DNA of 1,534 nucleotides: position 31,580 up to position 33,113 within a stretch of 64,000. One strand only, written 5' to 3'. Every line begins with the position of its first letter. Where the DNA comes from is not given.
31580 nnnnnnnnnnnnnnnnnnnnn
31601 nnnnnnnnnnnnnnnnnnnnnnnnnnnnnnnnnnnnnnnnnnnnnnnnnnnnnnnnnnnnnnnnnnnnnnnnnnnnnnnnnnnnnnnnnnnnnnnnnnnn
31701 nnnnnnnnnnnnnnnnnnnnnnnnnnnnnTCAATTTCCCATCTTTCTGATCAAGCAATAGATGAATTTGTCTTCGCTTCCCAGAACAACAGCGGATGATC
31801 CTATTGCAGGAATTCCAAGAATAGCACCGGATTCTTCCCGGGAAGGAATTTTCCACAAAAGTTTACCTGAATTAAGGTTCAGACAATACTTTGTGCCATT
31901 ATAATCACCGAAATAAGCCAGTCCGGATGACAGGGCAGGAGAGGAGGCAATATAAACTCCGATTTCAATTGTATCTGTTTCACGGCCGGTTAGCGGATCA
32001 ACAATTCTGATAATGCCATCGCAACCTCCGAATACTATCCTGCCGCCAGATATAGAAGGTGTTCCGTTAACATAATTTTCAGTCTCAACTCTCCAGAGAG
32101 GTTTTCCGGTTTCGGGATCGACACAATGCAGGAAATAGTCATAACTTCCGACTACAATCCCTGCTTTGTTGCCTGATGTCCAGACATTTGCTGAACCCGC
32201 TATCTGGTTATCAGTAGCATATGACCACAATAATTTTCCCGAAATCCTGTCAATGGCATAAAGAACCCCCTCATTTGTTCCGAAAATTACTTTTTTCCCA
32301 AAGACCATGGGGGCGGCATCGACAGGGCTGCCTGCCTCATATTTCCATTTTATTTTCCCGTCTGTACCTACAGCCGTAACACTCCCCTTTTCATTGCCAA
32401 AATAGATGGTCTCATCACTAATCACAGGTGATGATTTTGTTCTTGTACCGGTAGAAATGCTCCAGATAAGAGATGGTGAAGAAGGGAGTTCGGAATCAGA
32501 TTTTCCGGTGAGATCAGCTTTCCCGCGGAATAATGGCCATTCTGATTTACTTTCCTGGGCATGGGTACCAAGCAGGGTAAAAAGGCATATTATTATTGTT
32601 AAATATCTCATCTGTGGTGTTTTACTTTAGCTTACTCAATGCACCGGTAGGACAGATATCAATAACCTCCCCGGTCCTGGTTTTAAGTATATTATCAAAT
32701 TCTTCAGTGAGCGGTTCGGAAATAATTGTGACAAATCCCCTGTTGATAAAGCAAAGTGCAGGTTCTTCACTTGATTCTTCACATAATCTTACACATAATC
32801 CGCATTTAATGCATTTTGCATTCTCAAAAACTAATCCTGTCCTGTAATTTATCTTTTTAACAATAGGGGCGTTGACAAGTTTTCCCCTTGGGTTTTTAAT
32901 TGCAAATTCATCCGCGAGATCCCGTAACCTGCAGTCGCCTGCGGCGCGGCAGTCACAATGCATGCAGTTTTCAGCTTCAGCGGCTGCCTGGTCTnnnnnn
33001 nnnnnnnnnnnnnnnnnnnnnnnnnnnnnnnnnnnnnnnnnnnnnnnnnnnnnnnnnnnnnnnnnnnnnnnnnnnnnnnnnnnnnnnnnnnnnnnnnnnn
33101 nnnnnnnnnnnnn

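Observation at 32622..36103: Orphan HydB/HydC-style NuoE-NuoF fusion with no catalytic subunit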

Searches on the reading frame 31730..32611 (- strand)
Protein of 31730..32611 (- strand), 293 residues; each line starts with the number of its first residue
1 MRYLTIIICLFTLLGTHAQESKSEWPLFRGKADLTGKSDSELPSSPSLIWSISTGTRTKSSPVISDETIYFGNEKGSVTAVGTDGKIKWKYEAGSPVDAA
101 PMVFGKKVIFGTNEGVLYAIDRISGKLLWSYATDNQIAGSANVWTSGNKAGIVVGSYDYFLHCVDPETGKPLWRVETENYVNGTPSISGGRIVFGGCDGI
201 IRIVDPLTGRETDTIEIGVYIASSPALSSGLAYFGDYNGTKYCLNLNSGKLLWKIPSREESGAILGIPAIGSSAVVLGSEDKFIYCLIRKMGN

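Call 4: search_protein_families(library=pfam, proteins=[window:31730-32611:-], max_evalue=0.01)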
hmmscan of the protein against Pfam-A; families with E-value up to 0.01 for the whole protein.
window:31730-32611:- (293 aa): 4 families
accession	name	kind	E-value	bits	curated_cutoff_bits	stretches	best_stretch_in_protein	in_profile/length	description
PF13570.13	Beta-prop_ACSF4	-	2.1e-37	129.7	133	2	146-288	58-201/329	Beta-alanine-activating enzyme, beta-propeller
PF13360.13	PQQ_2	-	1.2e-25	91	27.6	3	48-134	55-147/233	Outer membrane protein assembly factor BamB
PF25292.1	Beta-prop_CGLA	-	3.5e-11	43.6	26.8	1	111-182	50-119/316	Lambda-carrageenase beta-propeller domain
PF01011.28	PQQ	-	2.1e-06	27.2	26.7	1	97-172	49-137/595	Glucose/ethanol/alcohol dehydrogenase, beta-propeller domain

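Call 7: search_protein_families(library=ncbifam, proteins=[window:31730-32611:-], max_evalue=0.001)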
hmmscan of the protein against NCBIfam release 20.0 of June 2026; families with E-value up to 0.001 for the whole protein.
window:31730-32611:- (293 aa): 7 families
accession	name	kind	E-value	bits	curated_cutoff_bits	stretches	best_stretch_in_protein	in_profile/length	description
TIGR03300.1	assembly_YfgL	equivalog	8.2e-29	100.4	285.2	2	49-174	88-215/377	outer membrane protein assembly factor BamB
NF053615.1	SerThrKinAfsKStmc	equivalog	7.3e-23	81.1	1300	2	50-142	688-781/809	protein serine/threonine kinase AfsK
NF008351.0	PRK11138.1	equivalog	1.8e-17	63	423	2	55-134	109-189/394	outer membrane protein assembly factor BamB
TIGR03075.1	PQQ_enz_alc_DH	subfamily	9.1e-14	50.9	480.05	1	49-141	50-156/530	PQQ-dependent dehydrogenase, methanol/ethanol family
TIGR04528.1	acido_non_PQQ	subfamily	2.2e-09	36.6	650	1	112-186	398-470/493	acido-empty-quinoprotein group A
NF050114.1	Rv3212_fam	equivalog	2.3e-06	27.1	150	0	92-148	59-111/393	Rv3212 family protein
NF041516.1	PA2928_fam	subfamily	0.00049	19.6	70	0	147-176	57-86/376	PA2928 family protein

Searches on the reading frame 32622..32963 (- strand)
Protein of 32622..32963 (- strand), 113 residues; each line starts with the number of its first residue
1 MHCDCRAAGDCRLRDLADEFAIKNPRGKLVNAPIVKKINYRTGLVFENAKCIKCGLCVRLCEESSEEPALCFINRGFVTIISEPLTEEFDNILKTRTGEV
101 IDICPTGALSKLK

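Call 4: search_protein_families(library=pfam, proteins=[window:32622-32963:-], max_evalue=0.01)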
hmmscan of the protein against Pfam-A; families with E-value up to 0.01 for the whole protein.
window:32622-32963:- (113 aa): 6 families
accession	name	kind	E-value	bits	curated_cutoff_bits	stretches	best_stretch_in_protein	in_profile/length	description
PF22117.2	Fer4_Nqo3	-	2.1e-10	41.1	27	1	47-109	7-66/67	NADH-quinone oxidoreductase subunit 3, ferredoxin-like domain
PF00037.32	Fer4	-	1.2e-05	25.4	21.1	1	46-61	3-18/24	4Fe-4S binding domain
PF14697.11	Fer4_21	-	0.00055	20.4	35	1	47-67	4-24/59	4Fe-4S dicluster domain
PF12837.12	Fer4_6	-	0.0024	18.2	25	1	46-63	4-21/24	4Fe-4S binding domain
PF12800.12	Fer4_4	-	0.0084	16.8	24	0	49-62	2-15/17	4Fe-4S binding domain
PF10588.14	NADH-G_4Fe-4S_3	-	0.0085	16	27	1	5-26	19-40/40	NADH-ubiquinone oxidoreductase-G iron-sulfur binding region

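Call 7: search_protein_families(library=ncbifam, proteins=[window:32622-32963:-], max_evalue=0.001)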
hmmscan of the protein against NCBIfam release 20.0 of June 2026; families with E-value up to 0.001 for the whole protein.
window:32622-32963:- (113 aa): 11 families
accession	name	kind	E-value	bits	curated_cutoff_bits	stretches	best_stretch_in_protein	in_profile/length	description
NF040763.1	FeFe_hydrog_A6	exception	1.2e-16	60.2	765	1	4-111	99-207/571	NADH-dependent [FeFe] hydrogenase, group A6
NF009454.0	PRK12814.1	equivalog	3.1e-12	45.7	916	1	1-68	570-635/657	putative NADPH-dependent glutamate synthase small subunit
NF005745.0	PRK07569.1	equivalog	3.2e-09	36.5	333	1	5-111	103-209/238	bidirectional hydrogenase complex protein HoxU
TIGR01973.1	NuoG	equivalog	6.3e-09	35.2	470.05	1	5-110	98-199/606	NADH-quinone oxidoreductase subunit NuoG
NF040762.1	Hydr_FeFe_Clost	exception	4.3e-08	32.2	900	1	4-111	99-206/572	ferredoxin hydrogenase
TIGR02512.1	FeFe_hydrog_A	subfamily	1.4e-07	30.7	405.95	1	45-111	3-69/375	[FeFe] hydrogenase, group A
NF005895.0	PRK07860.1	equivalog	2.8e-07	28.9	802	1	5-110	119-221/811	NADH-quinone oxidoreductase subunit G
NF006305.0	PRK08493.1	equivalog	1.5e-05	23.3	591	0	5-78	99-170/819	NADH-quinone oxidoreductase subunit G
NF006221.0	PRK08348.1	subfamily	2.9e-05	23.8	124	1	32-110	27-93/136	NADH-plastoquinone oxidoreductase subunit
NF004546.0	PRK05888.3-3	equivalog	0.00049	19.5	260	0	39-110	54-125/196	NADH-quinone oxidoreductase subunit NuoI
TIGR02494.1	PFLE_PFLC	subfamily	0.00065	19.1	174.35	1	41-110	40-98/293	glycyl-radical enzyme activating protein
